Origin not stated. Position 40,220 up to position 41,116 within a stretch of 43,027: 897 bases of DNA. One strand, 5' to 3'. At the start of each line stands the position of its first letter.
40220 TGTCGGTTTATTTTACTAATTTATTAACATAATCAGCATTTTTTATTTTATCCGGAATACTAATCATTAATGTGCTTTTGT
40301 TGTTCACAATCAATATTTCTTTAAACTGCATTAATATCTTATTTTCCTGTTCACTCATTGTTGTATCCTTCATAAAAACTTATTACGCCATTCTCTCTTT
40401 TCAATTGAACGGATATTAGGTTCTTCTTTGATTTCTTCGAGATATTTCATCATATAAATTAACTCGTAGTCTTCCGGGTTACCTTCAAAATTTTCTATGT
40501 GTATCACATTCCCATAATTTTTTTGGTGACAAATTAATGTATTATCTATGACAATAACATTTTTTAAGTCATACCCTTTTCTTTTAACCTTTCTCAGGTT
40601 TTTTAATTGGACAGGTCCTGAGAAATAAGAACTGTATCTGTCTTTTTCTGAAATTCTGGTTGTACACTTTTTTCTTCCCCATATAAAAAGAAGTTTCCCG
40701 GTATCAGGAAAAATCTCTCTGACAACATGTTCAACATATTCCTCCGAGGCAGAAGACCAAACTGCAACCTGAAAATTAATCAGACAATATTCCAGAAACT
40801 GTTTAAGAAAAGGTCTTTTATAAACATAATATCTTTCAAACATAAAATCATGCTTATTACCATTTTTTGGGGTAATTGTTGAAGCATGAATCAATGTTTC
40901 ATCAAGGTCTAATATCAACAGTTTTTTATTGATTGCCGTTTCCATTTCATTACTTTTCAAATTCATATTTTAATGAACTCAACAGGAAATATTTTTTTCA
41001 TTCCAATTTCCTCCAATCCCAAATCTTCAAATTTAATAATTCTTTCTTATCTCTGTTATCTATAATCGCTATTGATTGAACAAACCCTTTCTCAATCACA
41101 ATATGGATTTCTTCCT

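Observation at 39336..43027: Compact minus-strand operon of unassignable proteins around an FCP1/NIF-type HAD phosphatase: best candidate for an undescribed system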

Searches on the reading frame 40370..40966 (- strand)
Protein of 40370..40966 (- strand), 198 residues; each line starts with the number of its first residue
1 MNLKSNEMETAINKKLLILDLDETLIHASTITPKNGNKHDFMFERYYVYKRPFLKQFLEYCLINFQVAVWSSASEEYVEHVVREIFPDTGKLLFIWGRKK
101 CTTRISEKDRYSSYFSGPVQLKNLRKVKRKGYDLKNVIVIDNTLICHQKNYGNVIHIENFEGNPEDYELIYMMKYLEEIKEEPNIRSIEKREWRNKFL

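Call 5: search_protein_families(library=pfam, max_evalue=0.1, proteins=[window:40370-40966:-])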
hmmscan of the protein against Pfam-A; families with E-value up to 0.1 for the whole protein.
window:40370-40966:- (198 aa): 2 families
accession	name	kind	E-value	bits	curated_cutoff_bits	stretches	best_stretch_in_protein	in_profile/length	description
PF03031.24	NIF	-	9.6e-35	120.1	21.8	1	15-186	1-160/160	NLI interacting factor-like phosphatase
PF08645.17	PNK3P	-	0.054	13.7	22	0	15-50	1-36/161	Polynucleotide kinase 3 phosphatase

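Call 6: search_protein_families(library=padloc, max_evalue=0.1, proteins=[window:40370-40966:-])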
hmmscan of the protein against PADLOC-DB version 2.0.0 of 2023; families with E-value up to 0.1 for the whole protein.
window:40370-40966:- (198 aa): 0 families

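Call 7: search_protein_families(library=ncbifam, max_evalue=0.1, proteins=[window:40370-40966:-])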
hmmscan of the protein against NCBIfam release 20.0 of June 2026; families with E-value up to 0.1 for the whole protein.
window:40370-40966:- (198 aa): 4 families
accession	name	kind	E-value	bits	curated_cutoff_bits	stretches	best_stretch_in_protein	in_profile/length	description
TIGR02251.1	HIF-SF_euk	subfamily_domain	5.4e-26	91.4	139.15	1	14-188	1-167/168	dullard-like phosphatase domain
TIGR02245.1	HAD_IIID1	hypoth_equivalog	5.1e-11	42.5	192.25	1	12-195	19-194/195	HAD-IIID family hydrolase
TIGR02250.1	FCP1_euk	subfamily_domain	5.5e-08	33.1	135.25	1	14-160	5-153/156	FCP1-like phosphatase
TIGR01681.1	HAD-SF-IIIC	subfamily_domain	1.4e-06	29.2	35.75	1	15-104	1-76/132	HAD-IIIC family phosphatase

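Call 44: search_dna_similar(query=window:40370-40966:-, collection=phages, mode=protein, max_evalue=0.001, max_rows=15)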
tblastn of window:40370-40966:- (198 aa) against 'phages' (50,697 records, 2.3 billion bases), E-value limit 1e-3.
Records with a match: 2; places in all: 2; records where one place covers at least 80% of the query: 2.
Best place of each record, by identity: <60% 2.
By first word of the organism name: uncultured 2.
By host as written in the record: - 2.
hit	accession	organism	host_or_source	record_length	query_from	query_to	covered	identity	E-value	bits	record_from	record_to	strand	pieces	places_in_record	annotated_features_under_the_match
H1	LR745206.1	uncultured phage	metagenomic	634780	14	195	92%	40.4%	1e-31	125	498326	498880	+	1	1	record has no annotation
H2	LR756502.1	uncultured phage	metagenomic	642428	15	196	92%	37.9%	3e-33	130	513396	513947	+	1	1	record has no annotation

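Call 45: search_dna_similar(query=window:40370-40966:-, collection=plasmids, mode=protein, max_evalue=0.001, max_rows=15)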
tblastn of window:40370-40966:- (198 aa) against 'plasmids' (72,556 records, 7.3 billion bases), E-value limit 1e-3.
Records with a match: 5; places in all: 5; records where one place covers at least 80% of the query: 5.
Best place of each record, by identity: <60% 5.
By first word of the organism name: Pseudomonas 4; Bernardetia 1.
By predicted mobility (MOB-suite, as given by PLSDB): non-mobilizable 5.
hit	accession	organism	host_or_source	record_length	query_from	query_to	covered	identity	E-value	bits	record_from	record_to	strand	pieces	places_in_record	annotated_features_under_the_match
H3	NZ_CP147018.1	Bernardetia sp. Wsw4-3y2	Red alga,Red algae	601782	13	194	92%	39.7%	3e-25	109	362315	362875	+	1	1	HAD family hydrolase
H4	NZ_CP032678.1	Pseudomonas sp. Leaf58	Arabidopsis,whole organism,phyllosphere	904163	14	191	90%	32.4%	2e-19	92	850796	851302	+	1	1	HAD family hydrolase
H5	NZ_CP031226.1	Pseudomonas amygdali pv. lachrymans str. M301315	-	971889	14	191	90%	28.9%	7e-16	82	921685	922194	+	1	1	HAD family hydrolase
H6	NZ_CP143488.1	Pseudomonas silesiensis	single cell,landfill for plastics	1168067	13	195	92%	27.3%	2e-14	78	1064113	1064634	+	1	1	record has no annotation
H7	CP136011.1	Pseudomonas sp. FeN3W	cell culture,marine sediment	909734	10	194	93%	26.3%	9e-12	70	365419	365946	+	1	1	HAD family hydrolase | hypothetical protein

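Call 46: get_annotated_region(hit=H3, flank=5000)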
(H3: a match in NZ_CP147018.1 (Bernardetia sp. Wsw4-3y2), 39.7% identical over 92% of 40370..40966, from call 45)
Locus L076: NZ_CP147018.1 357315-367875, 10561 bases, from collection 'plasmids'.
description: Bernardetia sp. Wsw4-3y2 plasmid plasmd1, complete sequence
organism: Bernardetia sp. Wsw4-3y2 (NCBI taxid 3127471)
taxonomy: Bacteria; Bacteroidota; Cytophagia; Cytophagales; Bernardetiaceae; Bernardetia; Bernardetia sp. Wsw4-3y2
host: -; source: Red alga,Red algae; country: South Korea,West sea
typing (MOB-suite, as given by PLSDB): non-mobilizable
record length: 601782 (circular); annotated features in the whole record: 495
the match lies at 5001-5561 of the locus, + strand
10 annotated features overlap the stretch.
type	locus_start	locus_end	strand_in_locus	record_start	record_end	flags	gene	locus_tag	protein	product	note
CDS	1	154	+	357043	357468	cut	-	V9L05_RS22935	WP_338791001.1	hypothetical protein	-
CDS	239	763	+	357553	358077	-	-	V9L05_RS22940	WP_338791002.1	shikimate kinase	-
CDS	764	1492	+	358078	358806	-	-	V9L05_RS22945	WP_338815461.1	phytanoyl-CoA dioxygenase family protein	-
CDS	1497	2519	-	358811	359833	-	-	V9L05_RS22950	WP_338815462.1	hypothetical protein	-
CDS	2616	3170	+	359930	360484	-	ruvC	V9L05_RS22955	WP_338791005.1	crossover junction endodeoxyribonuclease RuvC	GO:0006310 - DNA recombination [Evidence IEA]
CDS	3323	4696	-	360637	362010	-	-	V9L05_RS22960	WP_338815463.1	NAD-dependent succinate-semialdehyde dehydrogenase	-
CDS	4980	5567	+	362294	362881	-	-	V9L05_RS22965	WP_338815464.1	HAD family hydrolase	-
CDS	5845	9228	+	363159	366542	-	-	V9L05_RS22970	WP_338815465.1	SpoIIE family protein phosphatase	-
CDS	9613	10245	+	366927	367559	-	-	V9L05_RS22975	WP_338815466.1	cytochrome C oxidase subunit III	-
CDS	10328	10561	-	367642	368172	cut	-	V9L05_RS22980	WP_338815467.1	DUF1569 domain-containing protein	-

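Call 47: get_annotated_region(hit=H4, flank=5000)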
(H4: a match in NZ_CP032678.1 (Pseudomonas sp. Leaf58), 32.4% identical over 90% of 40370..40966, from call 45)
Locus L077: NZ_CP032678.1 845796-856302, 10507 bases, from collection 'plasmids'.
description: Pseudomonas sp. Leaf58 plasmid pBASL58, complete sequence
organism: Pseudomonas sp. Leaf58 (NCBI taxid 1736226)
taxonomy: Bacteria; Pseudomonadota; Gammaproteobacteria; Pseudomonadales; Pseudomonadaceae; Pseudomonas; Pseudomonas sp. Leaf58
host: -; source: Arabidopsis,whole organism,phyllosphere; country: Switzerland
typing (MOB-suite, as given by PLSDB): non-mobilizable; mating-pair formation MPF_I
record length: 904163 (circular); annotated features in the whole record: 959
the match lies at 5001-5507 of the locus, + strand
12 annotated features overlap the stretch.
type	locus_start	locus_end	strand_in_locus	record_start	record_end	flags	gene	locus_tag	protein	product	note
CDS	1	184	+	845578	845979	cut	-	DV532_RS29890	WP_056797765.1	Hsp20 family protein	-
CDS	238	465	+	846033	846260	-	-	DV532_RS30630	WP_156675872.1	hypothetical protein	-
CDS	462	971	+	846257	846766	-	-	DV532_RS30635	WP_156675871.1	hypothetical protein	-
CDS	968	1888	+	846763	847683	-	-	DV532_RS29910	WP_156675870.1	phosphoesterase dhha1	-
CDS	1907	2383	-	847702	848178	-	-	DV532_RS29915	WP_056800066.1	CYTH domain-containing protein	-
CDS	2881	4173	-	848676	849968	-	ligA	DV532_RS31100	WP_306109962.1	NAD-dependent DNA ligase LigA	GO:0006281 - DNA repair [Evidence IEA]; GO:0006260 - DNA replication [Evidence IEA]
CDS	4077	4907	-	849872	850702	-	-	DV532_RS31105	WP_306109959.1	hypothetical protein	-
CDS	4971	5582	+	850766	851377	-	-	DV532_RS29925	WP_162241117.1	HAD family hydrolase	-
CDS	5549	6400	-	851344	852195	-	-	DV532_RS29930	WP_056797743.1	hypothetical protein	-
CDS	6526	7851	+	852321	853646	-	-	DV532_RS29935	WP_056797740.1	hypothetical protein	-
CDS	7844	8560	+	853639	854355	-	-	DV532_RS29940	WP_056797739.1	hypothetical protein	-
CDS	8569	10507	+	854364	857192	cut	-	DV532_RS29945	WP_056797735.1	hypothetical protein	-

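Call 52: search_protein_families(library=phrogs, max_evalue=0.01, proteins=[window:40370-40966:-])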
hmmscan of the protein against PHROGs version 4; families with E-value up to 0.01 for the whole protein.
window:40370-40966:- (198 aa): 1 family
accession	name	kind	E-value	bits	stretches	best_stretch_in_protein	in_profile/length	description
phrog_9093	-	unknown function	0.0074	17.6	0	129-177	33-85/97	-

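Call 64: search_solved_structures(query=window:40370-40966:-, max_evalue=0.001, show_alignments=1)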
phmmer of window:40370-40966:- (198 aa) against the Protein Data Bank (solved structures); distinct sequences matched with E-value up to 0.001: 11.
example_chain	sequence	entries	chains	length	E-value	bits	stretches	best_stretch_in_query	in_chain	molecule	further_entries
8ujl_A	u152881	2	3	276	1.1e-09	41.5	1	11-192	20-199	CTD nuclear envelope phosphatase 1,Nuclear envelope phosphatase-regulatory subunit 1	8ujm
1ta0_A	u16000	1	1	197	4.3e-08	36.4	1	14-188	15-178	Carboxy-terminal domain RNA polymerase II polypeptide A small phosphatase 1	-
3pgl_A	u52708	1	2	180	4.3e-08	36.4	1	14-188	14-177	Carboxy-terminal domain RNA polymerase II polypeptide A small phosphatase 1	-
1t9z_A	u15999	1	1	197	6.9e-08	35.7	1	14-188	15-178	Carboxy-terminal domain RNA polymerase II polypeptide A small phosphatase 1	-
4ygy_A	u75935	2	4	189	1.9e-07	34.3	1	14-188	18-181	Carboxy-terminal domain RNA polymerase II polypeptide A small phosphatase 1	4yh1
6du2_A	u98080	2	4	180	2.1e-07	34.1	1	14-188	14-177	carboxy-terminal domain RNA polymerase II polypeptide A small phosphatase 1 isoform X2 | Carboxy-terminal domain RNA polymerase II polypeptide A small phosphata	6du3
2ghq_A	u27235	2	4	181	2.2e-07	34.1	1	14-188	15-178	Carboxy-terminal domain RNA polymerase II polypeptide A small phosphatase 1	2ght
2hhl_A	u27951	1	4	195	4e-07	33.2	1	13-182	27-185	CTD small phosphatase-like protein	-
3l0b_A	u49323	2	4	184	6.3e-07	32.6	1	14-188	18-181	Carboxy-terminal domain RNA polymerase II polypeptide A small phosphatase 1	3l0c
3l0y_A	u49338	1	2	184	6.3e-07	32.6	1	14-188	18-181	Carboxy-terminal domain RNA polymerase II polypeptide A small phosphatase 1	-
2q5e_A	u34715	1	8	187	4.4e-06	29.8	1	16-181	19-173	Carboxy-terminal domain RNA polymerase II polypeptide A small phosphatase 2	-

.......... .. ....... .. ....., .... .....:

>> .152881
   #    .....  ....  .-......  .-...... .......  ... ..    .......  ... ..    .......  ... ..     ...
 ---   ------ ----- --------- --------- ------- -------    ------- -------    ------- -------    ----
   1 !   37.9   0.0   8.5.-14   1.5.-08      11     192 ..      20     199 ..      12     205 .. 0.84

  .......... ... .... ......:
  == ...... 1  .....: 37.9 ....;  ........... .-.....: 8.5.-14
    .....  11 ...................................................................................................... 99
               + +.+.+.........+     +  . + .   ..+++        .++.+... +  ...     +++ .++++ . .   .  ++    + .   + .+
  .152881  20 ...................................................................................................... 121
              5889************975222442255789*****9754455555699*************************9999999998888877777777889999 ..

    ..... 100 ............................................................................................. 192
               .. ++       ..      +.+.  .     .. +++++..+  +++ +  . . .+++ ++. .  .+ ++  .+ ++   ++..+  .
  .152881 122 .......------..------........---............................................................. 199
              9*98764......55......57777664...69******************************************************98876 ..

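Call 70: find_related_loci(query=window:40370-40966:-, collection=viral_contigs, flank=6000)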
Query window:40370-40966:- (198 aa) in viral_contigs; peptide patterns used: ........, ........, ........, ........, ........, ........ (x = any residue, [..] = any of these).
7 stretches matched a pattern, but none encodes a relative of the query by tblastn (E <= 1e-3).

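Call 95: get_annotated_region(hit=H1, flank=8000)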
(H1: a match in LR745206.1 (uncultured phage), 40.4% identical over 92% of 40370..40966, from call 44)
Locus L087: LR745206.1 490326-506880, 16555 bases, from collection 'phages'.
description: uncultured phage genome assembly, chromosome: 1.
organism: uncultured phage (NCBI taxid 278008)
taxonomy: Viruses; environmental samples
host: -; source: metagenomic; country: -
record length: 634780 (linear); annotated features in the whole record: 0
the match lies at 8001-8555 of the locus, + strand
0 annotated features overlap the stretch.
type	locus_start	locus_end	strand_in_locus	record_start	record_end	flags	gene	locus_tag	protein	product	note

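Call 96: get_annotated_region(hit=H2, flank=8000)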
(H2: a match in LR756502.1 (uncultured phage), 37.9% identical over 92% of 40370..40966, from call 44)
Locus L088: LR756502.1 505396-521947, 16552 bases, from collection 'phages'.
description: uncultured phage genome assembly, chromosome: 1.
organism: uncultured phage (NCBI taxid 278008)
taxonomy: Viruses; environmental samples
host: -; source: metagenomic; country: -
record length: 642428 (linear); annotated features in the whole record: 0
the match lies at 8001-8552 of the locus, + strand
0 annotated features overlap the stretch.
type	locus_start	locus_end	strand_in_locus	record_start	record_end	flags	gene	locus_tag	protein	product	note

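Call 114: search_protein_families(library=pfam, max_evalue=0.001, proteins=[L087:7441-8001:+, L087:8512-8892:+, L087:8921-9271:+, L087:9265-9963:+, L087:5249-5866:+, L087:10298-11200:-])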
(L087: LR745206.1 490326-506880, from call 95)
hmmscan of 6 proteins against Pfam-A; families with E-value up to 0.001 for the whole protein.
L087:7441-8001:+ (186 aa): 1 family
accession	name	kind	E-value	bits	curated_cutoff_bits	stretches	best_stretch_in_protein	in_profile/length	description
PF01694.28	Rhomboid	-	7.9e-36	123.8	22.6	1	40-180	2-139/143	Rhomboid domain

L087:8512-8892:+ (126 aa): 1 family
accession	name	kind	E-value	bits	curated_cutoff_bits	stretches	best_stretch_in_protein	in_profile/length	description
PF13585.12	CHU_C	-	3e-08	34.1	27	1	47-122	3-84/86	CHU_C Type IX secretion signal domain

L087:8921-9271:+ (116 aa): 0 families

L087:9265-9963:+ (232 aa): 0 families

L087:5249-5866:+ (205 aa): 1 family
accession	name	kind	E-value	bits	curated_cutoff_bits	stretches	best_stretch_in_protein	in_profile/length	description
PF20216.3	DUF6576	-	7.2e-09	36.1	27.3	1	173-203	17-47/47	Family of unknown function (DUF6576)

L087:10298-11200:- (300 aa): 0 families
